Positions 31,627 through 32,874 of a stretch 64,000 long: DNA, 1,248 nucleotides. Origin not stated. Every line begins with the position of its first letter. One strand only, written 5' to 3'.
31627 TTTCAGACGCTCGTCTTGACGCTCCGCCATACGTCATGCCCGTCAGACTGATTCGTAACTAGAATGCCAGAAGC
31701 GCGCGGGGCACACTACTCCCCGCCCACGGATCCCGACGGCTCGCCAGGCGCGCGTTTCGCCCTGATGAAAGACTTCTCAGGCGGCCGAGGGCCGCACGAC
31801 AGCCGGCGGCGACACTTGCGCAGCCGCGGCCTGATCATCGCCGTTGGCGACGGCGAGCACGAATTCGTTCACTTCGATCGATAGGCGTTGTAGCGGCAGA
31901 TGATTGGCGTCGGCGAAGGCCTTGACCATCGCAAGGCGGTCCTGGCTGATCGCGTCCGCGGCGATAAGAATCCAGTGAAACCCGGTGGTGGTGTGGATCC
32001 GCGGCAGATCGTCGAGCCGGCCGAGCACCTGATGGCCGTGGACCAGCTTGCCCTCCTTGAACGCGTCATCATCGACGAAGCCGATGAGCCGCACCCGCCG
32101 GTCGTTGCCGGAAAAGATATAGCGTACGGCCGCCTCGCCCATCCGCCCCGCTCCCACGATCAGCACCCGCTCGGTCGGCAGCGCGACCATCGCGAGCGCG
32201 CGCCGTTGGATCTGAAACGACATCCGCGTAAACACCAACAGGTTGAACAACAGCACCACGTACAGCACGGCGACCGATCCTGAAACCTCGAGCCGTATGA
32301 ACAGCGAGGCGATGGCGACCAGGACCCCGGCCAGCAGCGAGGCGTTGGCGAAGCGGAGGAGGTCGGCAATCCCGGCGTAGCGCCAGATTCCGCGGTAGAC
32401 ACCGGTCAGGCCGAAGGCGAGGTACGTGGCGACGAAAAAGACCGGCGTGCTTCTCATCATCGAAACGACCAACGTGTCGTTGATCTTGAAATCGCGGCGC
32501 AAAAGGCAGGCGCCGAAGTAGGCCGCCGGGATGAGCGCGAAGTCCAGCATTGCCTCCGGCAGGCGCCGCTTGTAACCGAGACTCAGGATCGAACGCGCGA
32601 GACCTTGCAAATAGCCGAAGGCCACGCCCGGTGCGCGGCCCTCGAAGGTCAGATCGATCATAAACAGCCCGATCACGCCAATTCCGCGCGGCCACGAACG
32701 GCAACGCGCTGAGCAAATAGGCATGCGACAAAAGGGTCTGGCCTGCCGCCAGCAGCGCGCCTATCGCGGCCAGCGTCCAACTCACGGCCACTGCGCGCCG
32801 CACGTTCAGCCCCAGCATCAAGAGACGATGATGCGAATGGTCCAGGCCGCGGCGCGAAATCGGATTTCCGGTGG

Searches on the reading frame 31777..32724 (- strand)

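Call 37: search_protein_families(library=ncbifam, proteins=[window:31777-32724:-], max_evalue=0.00001)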
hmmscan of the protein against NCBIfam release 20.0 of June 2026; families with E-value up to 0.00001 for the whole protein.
window:31777-32724:- (315 aa): 6 families
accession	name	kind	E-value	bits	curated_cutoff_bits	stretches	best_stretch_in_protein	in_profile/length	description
TIGR03025.1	EPS_sugtrans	subfamily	1.4e-19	70.7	295.55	1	60-272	2-213/445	exopolysaccharide biosynthesis polyprenyl glycosylphosphotransferase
TIGR03023.1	WcaJ_sugtrans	equivalog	3.1e-17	63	410.75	1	60-269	2-214/453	undecaprenyl-phosphate glucose phosphotransferase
TIGR03022.1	WbaP_sugtrans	subfamily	2.7e-08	33.5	403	1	61-266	5-206/456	undecaprenyl-phosphate galactose phosphotransferase WbaP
TIGR03013.1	EpsB_2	subfamily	7.2e-08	31.9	393.35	1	65-258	7-195/443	TIGR03013 family XrtA/PEP-CTERM system glycosyltransferase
NF041877.1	EPS_EpsZ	equivalog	2e-07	30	800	1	114-269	64-215/459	exopolysaccharide biosynthesis polyisoprenyl-phosphate hexose-1-phosphate transferase EpsZ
TIGR03570.1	NeuD_NnaD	subfamily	7.8e-06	25.6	160.8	0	187-254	2-66/202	NeuD/PglB/VioB family sugar acetyltransferase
